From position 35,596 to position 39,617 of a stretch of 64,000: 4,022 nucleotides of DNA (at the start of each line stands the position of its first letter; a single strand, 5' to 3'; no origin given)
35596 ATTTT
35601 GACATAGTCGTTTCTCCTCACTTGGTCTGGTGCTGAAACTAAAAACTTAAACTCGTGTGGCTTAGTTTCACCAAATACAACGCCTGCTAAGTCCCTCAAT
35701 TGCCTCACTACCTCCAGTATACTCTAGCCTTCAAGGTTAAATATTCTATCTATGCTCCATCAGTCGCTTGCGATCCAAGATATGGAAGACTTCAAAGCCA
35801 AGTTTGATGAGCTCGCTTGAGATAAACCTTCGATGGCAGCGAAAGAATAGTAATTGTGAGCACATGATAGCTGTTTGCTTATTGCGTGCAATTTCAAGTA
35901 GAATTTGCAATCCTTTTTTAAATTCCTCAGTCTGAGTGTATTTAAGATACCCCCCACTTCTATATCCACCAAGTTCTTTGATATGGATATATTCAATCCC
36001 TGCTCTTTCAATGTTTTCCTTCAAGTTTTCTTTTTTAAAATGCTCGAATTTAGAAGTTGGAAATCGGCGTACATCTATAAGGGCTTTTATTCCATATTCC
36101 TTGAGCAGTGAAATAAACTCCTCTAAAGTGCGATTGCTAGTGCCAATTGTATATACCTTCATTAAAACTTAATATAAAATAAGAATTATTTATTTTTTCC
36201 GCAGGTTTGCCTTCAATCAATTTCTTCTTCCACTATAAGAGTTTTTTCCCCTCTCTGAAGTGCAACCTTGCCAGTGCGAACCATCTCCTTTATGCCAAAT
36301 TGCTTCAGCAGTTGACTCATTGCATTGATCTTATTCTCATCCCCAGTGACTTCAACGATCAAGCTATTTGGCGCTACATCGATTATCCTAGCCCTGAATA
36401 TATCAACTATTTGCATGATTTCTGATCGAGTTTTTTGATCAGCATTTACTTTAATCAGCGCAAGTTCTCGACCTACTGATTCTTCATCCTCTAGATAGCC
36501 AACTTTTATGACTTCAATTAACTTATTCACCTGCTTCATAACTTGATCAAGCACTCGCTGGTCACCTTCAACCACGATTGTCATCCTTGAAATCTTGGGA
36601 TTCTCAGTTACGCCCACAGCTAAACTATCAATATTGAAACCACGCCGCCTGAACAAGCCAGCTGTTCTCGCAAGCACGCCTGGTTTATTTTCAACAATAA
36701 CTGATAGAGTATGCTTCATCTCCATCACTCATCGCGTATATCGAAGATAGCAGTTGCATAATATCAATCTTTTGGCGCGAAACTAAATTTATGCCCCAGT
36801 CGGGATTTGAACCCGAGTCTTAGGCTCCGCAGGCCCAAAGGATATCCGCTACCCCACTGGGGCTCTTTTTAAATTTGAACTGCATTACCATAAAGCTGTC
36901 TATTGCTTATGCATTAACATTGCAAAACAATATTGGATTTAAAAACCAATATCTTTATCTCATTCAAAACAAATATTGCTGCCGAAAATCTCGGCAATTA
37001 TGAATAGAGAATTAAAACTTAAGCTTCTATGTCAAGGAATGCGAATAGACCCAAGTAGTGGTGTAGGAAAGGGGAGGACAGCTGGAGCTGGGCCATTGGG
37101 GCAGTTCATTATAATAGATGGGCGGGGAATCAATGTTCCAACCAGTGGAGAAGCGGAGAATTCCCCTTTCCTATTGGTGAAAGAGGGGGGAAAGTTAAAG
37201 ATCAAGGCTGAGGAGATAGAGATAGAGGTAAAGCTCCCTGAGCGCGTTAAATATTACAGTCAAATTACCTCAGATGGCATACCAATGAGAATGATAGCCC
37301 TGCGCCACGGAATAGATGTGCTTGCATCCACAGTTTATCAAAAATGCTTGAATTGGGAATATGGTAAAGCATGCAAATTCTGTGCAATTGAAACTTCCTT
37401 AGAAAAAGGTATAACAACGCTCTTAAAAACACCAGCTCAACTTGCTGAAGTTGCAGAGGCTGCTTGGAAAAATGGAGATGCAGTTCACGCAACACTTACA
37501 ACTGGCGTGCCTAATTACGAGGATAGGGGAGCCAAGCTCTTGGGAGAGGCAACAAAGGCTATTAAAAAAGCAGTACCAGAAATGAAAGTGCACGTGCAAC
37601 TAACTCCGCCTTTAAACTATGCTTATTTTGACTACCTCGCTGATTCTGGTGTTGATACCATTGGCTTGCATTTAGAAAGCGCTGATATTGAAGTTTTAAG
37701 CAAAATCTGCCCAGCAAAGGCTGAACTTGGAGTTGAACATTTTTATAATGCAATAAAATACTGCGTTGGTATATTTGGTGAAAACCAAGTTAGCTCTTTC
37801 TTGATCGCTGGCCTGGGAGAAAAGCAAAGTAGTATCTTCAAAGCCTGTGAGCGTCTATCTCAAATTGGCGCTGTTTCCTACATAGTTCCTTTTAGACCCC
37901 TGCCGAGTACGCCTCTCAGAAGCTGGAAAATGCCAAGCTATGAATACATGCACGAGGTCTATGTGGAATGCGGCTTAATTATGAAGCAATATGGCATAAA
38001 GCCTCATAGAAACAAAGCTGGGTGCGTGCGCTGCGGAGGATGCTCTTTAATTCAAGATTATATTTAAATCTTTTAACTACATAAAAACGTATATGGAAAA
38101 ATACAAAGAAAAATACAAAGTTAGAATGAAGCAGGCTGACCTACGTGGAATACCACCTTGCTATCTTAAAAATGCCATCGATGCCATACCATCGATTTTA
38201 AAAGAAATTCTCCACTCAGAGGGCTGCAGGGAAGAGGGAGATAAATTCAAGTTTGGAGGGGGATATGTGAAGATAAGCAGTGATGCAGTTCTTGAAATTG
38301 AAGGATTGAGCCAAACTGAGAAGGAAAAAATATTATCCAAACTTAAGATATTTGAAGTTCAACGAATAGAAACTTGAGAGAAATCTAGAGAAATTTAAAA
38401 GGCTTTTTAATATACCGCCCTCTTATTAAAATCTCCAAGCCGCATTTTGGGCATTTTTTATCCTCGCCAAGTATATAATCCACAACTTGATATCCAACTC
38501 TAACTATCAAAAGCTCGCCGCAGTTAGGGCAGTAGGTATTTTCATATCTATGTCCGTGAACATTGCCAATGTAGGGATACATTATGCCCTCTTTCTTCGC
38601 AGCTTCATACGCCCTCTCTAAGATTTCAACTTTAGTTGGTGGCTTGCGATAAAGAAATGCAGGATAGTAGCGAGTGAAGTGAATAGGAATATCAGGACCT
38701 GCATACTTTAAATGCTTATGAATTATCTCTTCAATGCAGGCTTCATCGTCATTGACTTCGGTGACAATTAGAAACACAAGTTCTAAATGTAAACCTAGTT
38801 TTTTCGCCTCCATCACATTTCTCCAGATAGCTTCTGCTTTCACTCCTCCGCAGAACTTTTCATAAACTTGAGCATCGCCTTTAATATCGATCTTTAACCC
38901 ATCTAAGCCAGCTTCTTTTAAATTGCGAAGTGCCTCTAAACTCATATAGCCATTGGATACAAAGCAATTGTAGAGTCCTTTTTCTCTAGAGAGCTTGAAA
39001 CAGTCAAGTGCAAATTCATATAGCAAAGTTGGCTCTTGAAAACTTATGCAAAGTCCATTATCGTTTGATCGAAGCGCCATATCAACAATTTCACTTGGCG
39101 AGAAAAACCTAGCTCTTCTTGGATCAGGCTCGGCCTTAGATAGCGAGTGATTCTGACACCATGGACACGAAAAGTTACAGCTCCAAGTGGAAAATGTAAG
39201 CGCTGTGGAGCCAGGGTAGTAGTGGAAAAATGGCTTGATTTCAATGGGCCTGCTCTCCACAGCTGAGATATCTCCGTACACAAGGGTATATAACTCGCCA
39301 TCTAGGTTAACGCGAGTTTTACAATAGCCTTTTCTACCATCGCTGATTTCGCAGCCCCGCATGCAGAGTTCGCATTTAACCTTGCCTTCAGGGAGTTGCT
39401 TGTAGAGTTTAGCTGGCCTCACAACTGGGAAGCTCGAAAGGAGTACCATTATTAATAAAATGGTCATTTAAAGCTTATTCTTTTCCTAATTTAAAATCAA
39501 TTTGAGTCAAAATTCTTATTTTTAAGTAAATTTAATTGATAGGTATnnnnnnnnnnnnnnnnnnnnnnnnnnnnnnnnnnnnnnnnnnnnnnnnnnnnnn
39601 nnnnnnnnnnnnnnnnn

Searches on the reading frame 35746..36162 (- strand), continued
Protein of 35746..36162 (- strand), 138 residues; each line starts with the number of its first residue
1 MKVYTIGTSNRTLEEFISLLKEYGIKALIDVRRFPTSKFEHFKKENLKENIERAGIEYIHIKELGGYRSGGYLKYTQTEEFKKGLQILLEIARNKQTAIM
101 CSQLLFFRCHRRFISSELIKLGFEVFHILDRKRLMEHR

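Call 98: find_encoding_contigs(protein=P0153, flank=4000, max_places=1)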
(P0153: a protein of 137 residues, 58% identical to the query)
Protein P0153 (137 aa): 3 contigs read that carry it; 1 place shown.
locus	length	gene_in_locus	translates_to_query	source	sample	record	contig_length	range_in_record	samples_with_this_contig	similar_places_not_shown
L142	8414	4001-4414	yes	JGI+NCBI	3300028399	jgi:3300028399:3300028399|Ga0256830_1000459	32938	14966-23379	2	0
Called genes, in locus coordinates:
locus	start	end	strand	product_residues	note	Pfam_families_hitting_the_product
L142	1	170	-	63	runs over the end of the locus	-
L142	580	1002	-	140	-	-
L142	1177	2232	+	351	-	PF01047:MarR (faint), PF01978:TrmB (faint), PF13384:HTH_23 (faint), PF13545:HTH_Crp_2 (faint), PF01325:Fe_dep_repress (faint), PF13412:HTH_24 (faint)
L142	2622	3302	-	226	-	PF00455:DeoRC (faint), PF06026:Rib_5-P_isom_A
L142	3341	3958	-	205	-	PF02811:PHP (weak), PF13263:PHP_C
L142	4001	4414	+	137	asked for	PF04343:DUF488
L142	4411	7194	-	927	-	PF00270:DEAD, PF04851:ResIII, PF00271:Helicase_C, PF19306:WHD_Lhr, PF08494:DEAD_assoc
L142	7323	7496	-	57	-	PF01246:Ribosomal_L24e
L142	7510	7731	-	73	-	PF01200:Ribosomal_S28e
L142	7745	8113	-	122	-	PF01248:Ribosomal_L7Ae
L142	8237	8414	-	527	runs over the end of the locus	PF00795:CN_hydrolase, PF02540:NAD_synthase, PF03054:tRNA_Me_trans (weak)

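Call 106: search_dna_similar(query=window:35746-36162:-, collection=plasmids, mode=protein, max_evalue=1e-8, max_rows=12)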
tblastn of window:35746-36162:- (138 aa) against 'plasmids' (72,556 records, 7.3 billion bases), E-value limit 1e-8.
Records with a match: 113; places in all: 121; records where one place covers at least 80% of the query: 113.
Best place of each record, by identity: <60% 113.
By first word of the organism name: Rhodococcus 21; Burkholderia 10; Acetobacter 8; Rhizobium 8; Streptomyces 6; Mesorhizobium 5; Shinella 5; Sulfitobacter 4; Acidithiobacillus 3; Paraburkholderia 3; and 29 more.
By predicted mobility (MOB-suite, as given by PLSDB): non-mobilizable 63; mobilizable 32; conjugative 18.
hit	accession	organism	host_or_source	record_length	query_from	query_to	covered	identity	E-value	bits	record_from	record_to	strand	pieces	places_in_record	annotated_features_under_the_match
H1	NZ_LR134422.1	Legionella adelaidensis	environmental,Cooling tower water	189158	3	137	98%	37.7%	1e-24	104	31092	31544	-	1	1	DUF488 domain-containing protein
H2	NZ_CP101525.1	Burkholderia arboris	mixed culture,soil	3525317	4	138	98%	37.7%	2e-22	98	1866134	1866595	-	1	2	none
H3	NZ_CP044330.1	Methylocystis rosea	-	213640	1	134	97%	37.3%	3e-23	100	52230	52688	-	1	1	DUF488 domain-containing protein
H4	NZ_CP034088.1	Methylocystis rosea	cell culture,groundwater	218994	1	134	97%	37.3%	3e-23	100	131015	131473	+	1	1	DUF488 domain-containing protein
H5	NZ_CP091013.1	Burkholderia cenocepacia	-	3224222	1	138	100%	35.7%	2e-21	96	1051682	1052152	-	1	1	none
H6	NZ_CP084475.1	Natrinema sp. DC36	cell culture,sediment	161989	2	137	99%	35.9%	1e-21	96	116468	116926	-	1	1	DUF488 domain-containing protein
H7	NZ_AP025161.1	Acidithiobacillus ferrooxidans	-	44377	2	138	99%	35.3%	3e-23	100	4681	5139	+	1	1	DUF488 domain-containing protein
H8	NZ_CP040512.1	Acidithiobacillus ferrooxidans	-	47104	2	138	99%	35.3%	3e-23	100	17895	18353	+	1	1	DUF488 domain-containing protein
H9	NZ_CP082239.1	Acidithiobacillus ferrooxidans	cell culture,soil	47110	2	138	99%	35.3%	3e-23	100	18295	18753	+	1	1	DUF488 domain-containing protein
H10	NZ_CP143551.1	Burkholderia multivorans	Homo sapiens,bronchoalveolar lavage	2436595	4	138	98%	35.7%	1e-23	101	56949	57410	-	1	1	none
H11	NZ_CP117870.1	Arthrobacter agilis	cell culture,Middle part of the water ...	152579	2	138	99%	35.1%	1e-18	87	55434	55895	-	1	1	DUF488 domain-containing protein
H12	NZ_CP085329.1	Haladaptatus salinisoli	cell culture,saline soil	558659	2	137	99%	35.3%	2e-24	104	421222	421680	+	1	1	DUF488 domain-containing protein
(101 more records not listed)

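Call 108: get_annotated_region(hit=H6, flank=5000)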
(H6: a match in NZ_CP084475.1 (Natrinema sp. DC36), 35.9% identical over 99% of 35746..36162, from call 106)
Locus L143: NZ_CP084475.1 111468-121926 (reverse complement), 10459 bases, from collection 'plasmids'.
description: Natrinema sp. DC36 plasmid unnamed3, complete sequence
organism: Natrinema sp. DC36 (NCBI taxid 2878680)
taxonomy: Archaea; Euryarchaeota; Halobacteria; Halobacteriales; Natrialbaceae; Natrinema; Natrinema sp. DC36
host: -; source: cell culture,sediment; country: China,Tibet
typing (MOB-suite, as given by PLSDB): non-mobilizable; mating-pair formation MPF_T
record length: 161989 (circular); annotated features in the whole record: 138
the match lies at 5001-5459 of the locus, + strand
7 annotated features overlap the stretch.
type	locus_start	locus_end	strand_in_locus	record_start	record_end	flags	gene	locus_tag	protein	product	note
CDS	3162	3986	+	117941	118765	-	-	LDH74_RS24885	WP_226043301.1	UbiA family prenyltransferase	-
CDS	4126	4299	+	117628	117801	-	-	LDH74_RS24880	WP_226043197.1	hypothetical protein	-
CDS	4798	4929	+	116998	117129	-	-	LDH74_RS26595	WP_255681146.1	hypothetical protein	-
CDS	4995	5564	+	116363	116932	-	-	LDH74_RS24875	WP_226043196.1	DUF488 domain-containing protein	-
CDS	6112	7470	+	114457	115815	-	-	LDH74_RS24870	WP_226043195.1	4Fe-4S binding protein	-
CDS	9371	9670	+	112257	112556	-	-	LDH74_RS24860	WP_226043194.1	hypothetical protein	-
CDS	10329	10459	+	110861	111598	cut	-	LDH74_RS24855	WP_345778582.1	mechanosensitive ion channel family protein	-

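Call 109: get_annotated_region(hit=H12, flank=5000)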
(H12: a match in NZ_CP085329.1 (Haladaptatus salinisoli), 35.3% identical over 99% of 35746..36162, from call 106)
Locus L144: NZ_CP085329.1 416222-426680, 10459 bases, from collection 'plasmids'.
description: Haladaptatus salinisoli strain PSR8 plasmid unnamed2, complete sequence
organism: Haladaptatus salinisoli (NCBI taxid 2884876)
taxonomy: Archaea; Euryarchaeota; Halobacteria; Halobacteriales; Haladaptataceae; Haladaptatus; Haladaptatus salinisoli
host: -; source: cell culture,saline soil; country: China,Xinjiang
typing (MOB-suite, as given by PLSDB): non-mobilizable
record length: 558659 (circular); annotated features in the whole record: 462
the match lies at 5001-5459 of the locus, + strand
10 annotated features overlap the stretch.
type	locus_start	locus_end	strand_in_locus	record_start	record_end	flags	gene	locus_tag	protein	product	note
CDS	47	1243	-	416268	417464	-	-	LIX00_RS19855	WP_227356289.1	hypothetical protein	-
CDS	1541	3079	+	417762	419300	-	-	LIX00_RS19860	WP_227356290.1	pyridoxal-dependent decarboxylase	GO:0019752 - carboxylic acid metabolic process [Evidence IEA]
CDS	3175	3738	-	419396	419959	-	-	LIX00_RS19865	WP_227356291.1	hypothetical protein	-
CDS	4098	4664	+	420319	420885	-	-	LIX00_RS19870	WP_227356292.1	metal-dependent hydrolase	-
CDS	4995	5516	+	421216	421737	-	-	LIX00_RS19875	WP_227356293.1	DUF488 domain-containing protein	-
CDS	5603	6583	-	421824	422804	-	-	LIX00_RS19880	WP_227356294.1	succinylglutamate desuccinylase/aspartoacylase family protein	-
CDS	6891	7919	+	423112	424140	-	-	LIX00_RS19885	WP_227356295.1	CDP-glycerol glycerophosphotransferase family protein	-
CDS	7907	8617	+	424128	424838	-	-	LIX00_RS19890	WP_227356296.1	NTP transferase domain-containing protein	-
CDS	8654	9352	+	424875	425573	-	-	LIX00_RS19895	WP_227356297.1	glycerophosphodiester phosphodiesterase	-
CDS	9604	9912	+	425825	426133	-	-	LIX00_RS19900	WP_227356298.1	HalOD1 output domain-containing protein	-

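Call 110: get_annotated_region(hit=H7, flank=5000)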
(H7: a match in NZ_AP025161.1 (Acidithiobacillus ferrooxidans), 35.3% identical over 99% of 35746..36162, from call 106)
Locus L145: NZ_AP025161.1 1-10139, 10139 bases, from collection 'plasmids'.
description: Acidithiobacillus ferrooxidans strain NFP31 plasmid pACF1, complete sequence
organism: Acidithiobacillus ferrooxidans (NCBI taxid 920)
taxonomy: Bacteria; Pseudomonadota; Acidithiobacillia; Acidithiobacillales; Acidithiobacillaceae; Acidithiobacillus; Acidithiobacillus ferrooxidans
host: -; source: -; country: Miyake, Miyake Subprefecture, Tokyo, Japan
typing (MOB-suite, as given by PLSDB): non-mobilizable; replicon rep_cluster_673
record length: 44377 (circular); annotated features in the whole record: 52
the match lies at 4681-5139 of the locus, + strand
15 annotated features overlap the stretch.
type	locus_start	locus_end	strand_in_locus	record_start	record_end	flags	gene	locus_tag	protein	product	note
CDS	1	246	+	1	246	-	-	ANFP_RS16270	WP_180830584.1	thioredoxin family protein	-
CDS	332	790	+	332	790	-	-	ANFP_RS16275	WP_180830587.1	hemerythrin domain-containing protein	-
CDS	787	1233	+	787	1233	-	-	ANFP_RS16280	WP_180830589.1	glycine cleavage system protein H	-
CDS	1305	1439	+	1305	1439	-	-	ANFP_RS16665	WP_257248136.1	hypothetical protein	-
CDS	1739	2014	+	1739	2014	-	-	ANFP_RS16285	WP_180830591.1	DUF2249 domain-containing protein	-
CDS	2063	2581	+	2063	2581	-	-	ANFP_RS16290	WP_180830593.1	hemerythrin domain-containing protein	-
CDS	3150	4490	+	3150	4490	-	-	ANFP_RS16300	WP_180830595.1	heterodisulfide reductase-related iron-sulfur binding cluster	-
CDS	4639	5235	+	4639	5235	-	-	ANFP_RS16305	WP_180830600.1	DUF488 domain-containing protein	-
CDS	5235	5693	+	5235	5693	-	-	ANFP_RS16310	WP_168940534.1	carboxymuconolactone decarboxylase family protein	-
CDS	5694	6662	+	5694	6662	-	-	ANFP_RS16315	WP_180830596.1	DNA-3-methyladenine glycosylase 2 family protein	-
CDS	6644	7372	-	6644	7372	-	-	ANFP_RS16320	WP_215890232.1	hypothetical protein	-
CDS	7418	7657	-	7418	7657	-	-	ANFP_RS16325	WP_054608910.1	DUF2945 domain-containing protein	-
CDS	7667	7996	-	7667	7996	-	-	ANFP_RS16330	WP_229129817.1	DUF1971 domain-containing protein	-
CDS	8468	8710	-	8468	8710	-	-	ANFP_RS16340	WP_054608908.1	hypothetical protein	-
CDS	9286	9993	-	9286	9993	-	-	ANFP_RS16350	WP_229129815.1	Crp/Fnr family transcriptional regulator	GO:0006355 - regulation of DNA-templated transcription [Evidence IEA]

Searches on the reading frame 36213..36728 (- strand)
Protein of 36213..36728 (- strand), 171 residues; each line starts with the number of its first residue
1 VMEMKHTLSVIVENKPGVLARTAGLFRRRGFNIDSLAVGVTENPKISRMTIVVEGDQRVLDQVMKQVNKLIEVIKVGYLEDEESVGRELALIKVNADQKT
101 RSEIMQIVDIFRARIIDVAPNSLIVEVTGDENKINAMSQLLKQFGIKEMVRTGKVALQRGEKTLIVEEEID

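Call 3: search_protein_families(library=pfam, proteins=[window:36213-36728:-], max_evalue=0.01)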
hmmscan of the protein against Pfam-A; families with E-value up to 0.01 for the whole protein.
window:36213-36728:- (171 aa): 5 families
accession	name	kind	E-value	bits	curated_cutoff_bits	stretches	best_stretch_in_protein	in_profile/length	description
PF10369.15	ALS_ss_C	-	5e-34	116.6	23.2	1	87-160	1-74/74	Small subunit of acetolactate synthase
PF22629.2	ACT_AHAS_ss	-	2.8e-27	95.1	27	1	8-75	1-67/67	AHAS small subunit-like ACT domain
PF13710.12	ACT_5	-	7.7e-18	64.5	27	1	15-76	2-62/62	ACT domain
PF01842.31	ACT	-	7.8e-17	61.2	27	1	6-71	1-65/66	ACT domain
PF13291.12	ACT_4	-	0.0016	19.5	27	1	7-76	8-78/80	ACT domain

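Call 4: search_protein_families(library=ncbifam, proteins=[window:36213-36728:-], max_evalue=0.01)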
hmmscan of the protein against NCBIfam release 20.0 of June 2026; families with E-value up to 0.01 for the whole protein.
window:36213-36728:- (171 aa): 9 families
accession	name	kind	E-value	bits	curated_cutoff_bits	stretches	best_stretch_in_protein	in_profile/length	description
NF008864.0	PRK11895.1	equivalog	4.4e-69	231.3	119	1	4-164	2-162/164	acetolactate synthase small subunit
TIGR00119.1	acolac_sm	equivalog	2.5e-64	216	56.9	1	4-161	1-158/158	acetolactate synthase small subunit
NF006036.0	PRK08178.1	equivalog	5.3e-15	55.2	128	1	5-87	14-95/102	acetolactate synthase small subunit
NF005233.0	PRK06737.1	equivalog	2e-12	47.1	102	1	4-77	1-74/76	ACT domain-containing protein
NF008362.0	PRK11152.1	equivalog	7.3e-11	41.8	68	1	4-80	2-77/85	acetolactate synthase 2 small subunit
NF010078.0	PRK13562.1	equivalog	7.6e-08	32.2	96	1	4-78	1-76/84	ACT domain-containing protein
TIGR01327.1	PGDH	equivalog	0.0001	21.2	454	1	6-78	452-522/525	phosphoglycerate dehydrogenase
NF006352.0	PRK08577.1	equivalog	0.0013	18.8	140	1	7-76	58-129/136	hypothetical protein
NF008759.0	PRK11790.1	equivalog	0.0076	15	404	0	4-76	338-406/410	phosphoglycerate dehydrogenase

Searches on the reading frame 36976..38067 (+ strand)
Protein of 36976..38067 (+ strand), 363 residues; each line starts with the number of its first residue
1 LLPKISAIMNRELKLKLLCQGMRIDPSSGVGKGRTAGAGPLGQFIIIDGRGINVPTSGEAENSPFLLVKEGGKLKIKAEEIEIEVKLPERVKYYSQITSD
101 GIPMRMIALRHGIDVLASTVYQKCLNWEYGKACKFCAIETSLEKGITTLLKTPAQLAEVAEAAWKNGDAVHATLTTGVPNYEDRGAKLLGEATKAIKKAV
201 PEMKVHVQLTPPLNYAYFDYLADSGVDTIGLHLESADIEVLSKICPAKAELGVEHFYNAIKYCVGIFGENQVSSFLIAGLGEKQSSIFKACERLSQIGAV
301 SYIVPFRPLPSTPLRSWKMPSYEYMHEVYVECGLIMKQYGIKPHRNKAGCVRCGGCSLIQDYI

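Call 94: search_protein_families(library=pfam, proteins=[window:36976-38067:+], max_evalue=0.00001)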
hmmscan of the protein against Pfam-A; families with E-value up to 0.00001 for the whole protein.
window:36976-38067:+ (363 aa): 1 family
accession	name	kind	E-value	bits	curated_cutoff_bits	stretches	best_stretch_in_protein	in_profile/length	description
PF04055.27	Radical_SAM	-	4.6e-13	50.1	29.5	1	132-289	10-161/166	Radical SAM superfamily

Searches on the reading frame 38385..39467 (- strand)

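Call 94: search_protein_families(library=pfam, proteins=[window:38385-39467:-], max_evalue=0.00001)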
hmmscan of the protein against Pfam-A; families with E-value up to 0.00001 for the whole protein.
window:38385-39467:- (360 aa): 1 family
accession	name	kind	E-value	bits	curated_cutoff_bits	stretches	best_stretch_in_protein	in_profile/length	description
PF04055.27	Radical_SAM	-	1.4e-20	74.5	29.5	1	97-242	7-158/166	Radical SAM superfamily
